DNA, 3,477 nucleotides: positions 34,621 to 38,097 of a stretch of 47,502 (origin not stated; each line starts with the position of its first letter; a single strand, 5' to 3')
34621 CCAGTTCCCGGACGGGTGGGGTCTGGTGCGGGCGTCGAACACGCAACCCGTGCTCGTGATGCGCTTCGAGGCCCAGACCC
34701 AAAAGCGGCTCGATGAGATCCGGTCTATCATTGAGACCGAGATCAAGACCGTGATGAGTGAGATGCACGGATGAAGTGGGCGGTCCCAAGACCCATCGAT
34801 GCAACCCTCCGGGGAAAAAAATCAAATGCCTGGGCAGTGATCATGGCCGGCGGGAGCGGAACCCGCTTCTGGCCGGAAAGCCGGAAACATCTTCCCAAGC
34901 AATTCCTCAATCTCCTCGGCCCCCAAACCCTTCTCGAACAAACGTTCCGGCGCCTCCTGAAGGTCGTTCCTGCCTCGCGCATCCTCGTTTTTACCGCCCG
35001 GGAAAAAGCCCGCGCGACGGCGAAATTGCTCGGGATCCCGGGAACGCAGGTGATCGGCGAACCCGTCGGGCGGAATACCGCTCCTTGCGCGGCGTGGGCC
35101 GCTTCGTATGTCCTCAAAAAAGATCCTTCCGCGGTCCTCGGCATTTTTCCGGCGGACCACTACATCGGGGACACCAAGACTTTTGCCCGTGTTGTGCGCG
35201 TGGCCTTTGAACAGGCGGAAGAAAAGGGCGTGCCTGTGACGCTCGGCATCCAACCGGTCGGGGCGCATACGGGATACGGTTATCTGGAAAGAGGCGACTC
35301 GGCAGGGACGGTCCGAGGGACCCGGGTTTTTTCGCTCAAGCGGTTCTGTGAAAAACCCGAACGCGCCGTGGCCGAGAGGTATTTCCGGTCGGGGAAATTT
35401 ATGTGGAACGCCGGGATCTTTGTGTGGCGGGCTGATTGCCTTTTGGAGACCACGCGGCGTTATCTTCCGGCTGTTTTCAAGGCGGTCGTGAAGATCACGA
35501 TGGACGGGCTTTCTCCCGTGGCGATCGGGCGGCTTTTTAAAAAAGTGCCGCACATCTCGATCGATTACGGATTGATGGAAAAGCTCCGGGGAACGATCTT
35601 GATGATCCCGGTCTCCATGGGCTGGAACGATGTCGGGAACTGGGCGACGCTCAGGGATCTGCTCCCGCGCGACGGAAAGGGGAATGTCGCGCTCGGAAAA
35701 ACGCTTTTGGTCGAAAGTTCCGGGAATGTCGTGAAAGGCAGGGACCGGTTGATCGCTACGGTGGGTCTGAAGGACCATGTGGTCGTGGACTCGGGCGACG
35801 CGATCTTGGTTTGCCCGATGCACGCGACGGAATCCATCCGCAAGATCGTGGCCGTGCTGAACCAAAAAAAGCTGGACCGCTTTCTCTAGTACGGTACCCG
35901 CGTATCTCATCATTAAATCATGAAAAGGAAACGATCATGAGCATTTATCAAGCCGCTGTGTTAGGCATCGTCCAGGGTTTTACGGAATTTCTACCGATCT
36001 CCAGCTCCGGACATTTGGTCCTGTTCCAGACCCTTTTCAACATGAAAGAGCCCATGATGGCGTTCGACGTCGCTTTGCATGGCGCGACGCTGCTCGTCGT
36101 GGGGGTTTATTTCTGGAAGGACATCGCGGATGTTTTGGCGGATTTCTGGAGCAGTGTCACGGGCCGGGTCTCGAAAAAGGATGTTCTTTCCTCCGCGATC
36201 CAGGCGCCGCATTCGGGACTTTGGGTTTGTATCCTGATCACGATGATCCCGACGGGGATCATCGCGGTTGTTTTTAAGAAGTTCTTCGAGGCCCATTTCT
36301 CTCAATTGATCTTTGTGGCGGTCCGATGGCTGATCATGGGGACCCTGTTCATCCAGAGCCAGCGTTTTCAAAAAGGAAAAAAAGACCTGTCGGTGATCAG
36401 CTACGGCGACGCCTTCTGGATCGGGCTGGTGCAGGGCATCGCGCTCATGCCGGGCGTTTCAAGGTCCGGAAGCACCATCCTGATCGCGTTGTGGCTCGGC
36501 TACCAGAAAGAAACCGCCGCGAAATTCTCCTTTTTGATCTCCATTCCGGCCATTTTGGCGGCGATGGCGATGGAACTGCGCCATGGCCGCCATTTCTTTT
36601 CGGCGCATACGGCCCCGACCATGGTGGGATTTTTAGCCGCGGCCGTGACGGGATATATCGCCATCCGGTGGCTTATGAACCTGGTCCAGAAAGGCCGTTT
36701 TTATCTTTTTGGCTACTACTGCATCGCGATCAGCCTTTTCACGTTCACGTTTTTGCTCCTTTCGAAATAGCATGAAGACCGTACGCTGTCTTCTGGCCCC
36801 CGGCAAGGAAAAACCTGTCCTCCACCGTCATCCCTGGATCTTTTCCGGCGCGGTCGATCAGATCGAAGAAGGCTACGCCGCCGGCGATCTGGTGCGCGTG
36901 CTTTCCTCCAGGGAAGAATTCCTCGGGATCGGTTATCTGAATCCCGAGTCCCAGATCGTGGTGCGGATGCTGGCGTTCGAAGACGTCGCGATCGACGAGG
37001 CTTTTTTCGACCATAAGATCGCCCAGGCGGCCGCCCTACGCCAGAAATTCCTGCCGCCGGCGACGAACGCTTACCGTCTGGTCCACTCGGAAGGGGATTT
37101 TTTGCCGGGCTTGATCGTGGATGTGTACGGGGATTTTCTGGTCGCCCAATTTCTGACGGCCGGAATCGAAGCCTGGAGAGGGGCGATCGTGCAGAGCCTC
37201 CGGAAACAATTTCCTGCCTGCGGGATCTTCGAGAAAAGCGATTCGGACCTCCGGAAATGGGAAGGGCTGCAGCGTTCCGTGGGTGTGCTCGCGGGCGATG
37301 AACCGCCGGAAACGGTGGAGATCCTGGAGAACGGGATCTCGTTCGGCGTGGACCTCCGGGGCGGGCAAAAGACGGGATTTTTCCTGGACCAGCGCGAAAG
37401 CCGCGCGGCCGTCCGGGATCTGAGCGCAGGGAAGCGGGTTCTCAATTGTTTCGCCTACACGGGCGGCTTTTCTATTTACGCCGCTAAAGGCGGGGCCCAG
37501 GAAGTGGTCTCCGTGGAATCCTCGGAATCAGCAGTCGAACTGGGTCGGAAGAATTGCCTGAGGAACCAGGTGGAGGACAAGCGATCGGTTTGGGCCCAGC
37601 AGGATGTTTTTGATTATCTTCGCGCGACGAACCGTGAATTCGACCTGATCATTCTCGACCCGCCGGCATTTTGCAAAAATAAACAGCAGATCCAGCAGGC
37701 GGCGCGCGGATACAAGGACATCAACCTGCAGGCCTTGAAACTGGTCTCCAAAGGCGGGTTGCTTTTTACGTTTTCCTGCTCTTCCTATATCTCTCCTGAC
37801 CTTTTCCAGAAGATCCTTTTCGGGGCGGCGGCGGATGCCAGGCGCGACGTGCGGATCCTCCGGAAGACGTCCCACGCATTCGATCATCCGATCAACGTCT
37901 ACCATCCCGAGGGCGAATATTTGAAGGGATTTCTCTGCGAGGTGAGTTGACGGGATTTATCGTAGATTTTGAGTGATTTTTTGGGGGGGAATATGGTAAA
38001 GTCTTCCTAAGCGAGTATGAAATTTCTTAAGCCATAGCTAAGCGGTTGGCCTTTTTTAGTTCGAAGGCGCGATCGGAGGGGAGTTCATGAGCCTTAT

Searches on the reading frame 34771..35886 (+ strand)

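Call 37: search_protein_families(library=pfam, proteins=[window:34771-35886:+], max_evalue=0.00001)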
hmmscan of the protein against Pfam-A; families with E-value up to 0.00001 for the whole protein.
window:34771-35886:+ (372 aa): 3 families
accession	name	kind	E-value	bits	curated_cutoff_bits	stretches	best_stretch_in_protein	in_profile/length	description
PF00483.29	NTP_transferase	-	8.7e-36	124.2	21.2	1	22-297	2-238/245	Nucleotidyl transferase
PF22640.1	ManC_GMP_beta-helix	-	1.6e-14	54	27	1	310-361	2-53/55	MannoseP isomerase/GMP-like beta-helix domain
PF12804.13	NTP_transf_3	-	9.2e-08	32.9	27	1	22-166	1-134/160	MobA-like NTP transferase domain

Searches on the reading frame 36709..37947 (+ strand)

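Call 37: search_protein_families(library=pfam, proteins=[window:36709-37947:+], max_evalue=0.00001)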
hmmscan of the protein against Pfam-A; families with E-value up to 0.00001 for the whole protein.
window:36709-37947:+ (413 aa): 6 families
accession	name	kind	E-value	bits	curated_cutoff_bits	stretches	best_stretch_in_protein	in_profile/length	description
PF10672.15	Methyltrans_SAM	-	3.4e-27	95.9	27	1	192-366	76-248/286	S-adenosylmethionine-dependent methyltransferase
PF17785.7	PUA_3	-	1.5e-21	76.4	22.6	1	29-90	3-64/64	PUA-like domain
PF03602.21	Cons_hypoth95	-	1.3e-09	38.4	24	1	240-330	41-131/182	Conserved hypothetical protein 95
PF02475.24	TRM5-TYW2_MTfase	-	1.3e-07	32.2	28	1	207-324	5-118/164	TRM5/TYW2 methyltransferase domain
PF05175.20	MTS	-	3.5e-06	27.2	23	1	243-354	34-138/170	Methyltransferase small domain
PF13847.12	Methyltransf_31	-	4.5e-06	26.9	27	1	239-358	2-113/145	Methyltransferase domain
